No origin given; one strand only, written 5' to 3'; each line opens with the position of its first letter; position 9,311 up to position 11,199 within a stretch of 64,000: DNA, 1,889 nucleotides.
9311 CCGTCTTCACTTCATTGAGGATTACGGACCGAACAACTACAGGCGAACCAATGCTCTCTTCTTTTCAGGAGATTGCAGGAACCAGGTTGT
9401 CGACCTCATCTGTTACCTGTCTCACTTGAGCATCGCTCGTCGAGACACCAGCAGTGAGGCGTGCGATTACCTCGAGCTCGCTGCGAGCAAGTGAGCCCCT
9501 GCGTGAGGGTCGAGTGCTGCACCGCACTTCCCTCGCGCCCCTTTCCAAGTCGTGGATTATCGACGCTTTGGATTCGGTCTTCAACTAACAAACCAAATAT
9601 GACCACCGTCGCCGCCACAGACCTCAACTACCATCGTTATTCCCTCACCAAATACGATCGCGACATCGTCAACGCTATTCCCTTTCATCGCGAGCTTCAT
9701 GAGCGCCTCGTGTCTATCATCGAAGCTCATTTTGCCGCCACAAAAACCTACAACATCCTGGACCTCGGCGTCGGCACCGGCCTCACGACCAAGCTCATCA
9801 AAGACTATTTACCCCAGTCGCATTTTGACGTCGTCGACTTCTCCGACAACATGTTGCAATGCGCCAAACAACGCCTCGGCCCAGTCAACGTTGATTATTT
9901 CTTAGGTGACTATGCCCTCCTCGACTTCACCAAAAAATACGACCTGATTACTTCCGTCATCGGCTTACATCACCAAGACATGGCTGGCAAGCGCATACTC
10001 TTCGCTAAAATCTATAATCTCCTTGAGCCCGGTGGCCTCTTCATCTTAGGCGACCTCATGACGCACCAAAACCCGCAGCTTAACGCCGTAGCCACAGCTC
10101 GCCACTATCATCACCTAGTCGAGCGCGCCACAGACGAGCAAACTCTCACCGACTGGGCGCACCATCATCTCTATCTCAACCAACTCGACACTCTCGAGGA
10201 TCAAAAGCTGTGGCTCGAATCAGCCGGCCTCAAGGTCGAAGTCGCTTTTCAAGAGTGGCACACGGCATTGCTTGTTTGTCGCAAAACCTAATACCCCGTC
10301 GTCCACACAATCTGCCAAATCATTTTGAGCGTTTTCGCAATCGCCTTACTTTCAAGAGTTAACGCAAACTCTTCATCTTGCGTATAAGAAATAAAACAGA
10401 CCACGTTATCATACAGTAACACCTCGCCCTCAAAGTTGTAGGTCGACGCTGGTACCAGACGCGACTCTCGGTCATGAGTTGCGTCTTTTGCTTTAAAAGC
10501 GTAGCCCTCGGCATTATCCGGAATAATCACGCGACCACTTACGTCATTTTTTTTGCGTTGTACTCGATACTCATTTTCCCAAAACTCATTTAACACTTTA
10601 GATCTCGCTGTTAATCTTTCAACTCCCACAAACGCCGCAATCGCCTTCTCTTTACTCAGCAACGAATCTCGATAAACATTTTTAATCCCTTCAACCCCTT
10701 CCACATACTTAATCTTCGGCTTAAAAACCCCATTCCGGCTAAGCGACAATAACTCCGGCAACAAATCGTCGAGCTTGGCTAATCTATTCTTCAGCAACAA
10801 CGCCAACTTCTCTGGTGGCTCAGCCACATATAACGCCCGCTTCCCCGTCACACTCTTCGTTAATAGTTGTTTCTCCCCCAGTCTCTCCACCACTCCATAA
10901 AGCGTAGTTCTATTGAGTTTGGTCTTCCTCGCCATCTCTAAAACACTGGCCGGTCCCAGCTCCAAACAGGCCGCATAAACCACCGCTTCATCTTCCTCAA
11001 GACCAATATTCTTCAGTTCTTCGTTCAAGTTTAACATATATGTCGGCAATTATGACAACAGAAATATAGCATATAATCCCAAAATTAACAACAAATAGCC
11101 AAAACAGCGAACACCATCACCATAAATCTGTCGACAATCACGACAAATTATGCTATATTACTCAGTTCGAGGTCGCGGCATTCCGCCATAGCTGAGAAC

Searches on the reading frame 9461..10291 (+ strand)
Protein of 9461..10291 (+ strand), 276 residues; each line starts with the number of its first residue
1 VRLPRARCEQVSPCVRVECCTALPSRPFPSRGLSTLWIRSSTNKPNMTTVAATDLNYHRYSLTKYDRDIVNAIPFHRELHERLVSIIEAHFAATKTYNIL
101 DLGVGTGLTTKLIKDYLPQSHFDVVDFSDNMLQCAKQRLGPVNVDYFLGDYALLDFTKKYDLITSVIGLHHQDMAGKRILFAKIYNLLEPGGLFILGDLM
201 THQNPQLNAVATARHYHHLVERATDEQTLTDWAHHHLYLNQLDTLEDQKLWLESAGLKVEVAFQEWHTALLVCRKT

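Call 59: search_protein_families(library=pfam, proteins=[window:9461-10291:+], max_evalue=0.001)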
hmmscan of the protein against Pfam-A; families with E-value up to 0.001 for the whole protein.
window:9461-10291:+ (276 aa): 8 families
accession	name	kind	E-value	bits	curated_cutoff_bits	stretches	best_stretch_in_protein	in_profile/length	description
PF13649.12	Methyltransf_25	-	3.5e-17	63.3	27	1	99-192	1-97/97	Methyltransferase domain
PF08241.18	Methyltransf_11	-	1e-12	49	21.2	1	100-196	1-95/95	Methyltransferase domain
PF08242.18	Methyltransf_12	-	1.5e-12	48.5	30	1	100-194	1-98/98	Methyltransferase domain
PF13847.12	Methyltransf_31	-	1.2e-09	38.4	27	1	95-204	3-117/145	Methyltransferase domain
PF01209.24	Ubie_methyltran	-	5e-09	36.3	20.1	1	69-205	22-160/233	ubiE/COQ5 methyltransferase family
PF13489.12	Methyltransf_23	-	2.7e-08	34.2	27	1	77-259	3-161/164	Methyltransferase domain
PF05175.20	MTS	-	6.9e-05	23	23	1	90-192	26-134/170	Methyltransferase small domain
PF00891.24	Methyltransf_2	-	0.00024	20.9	22.3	1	93-232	60-200/210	O-methyltransferase domain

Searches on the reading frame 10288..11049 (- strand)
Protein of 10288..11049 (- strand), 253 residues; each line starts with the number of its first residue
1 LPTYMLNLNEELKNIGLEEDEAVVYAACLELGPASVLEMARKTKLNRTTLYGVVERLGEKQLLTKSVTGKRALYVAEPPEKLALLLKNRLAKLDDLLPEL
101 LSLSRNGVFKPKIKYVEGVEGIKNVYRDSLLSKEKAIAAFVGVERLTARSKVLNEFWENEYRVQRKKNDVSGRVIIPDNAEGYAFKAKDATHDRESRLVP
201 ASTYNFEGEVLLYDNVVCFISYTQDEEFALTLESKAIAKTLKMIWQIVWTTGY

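Call 59: search_protein_families(library=pfam, proteins=[window:10288-11049:-], max_evalue=0.001)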
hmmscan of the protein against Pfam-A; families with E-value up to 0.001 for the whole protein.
window:10288-11049:- (253 aa): 1 family
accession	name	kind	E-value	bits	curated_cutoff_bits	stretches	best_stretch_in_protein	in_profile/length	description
PF01978.25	TrmB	-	7e-11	42.3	25.6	1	12-80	1-68/68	Sugar-specific transcriptional regulator TrmB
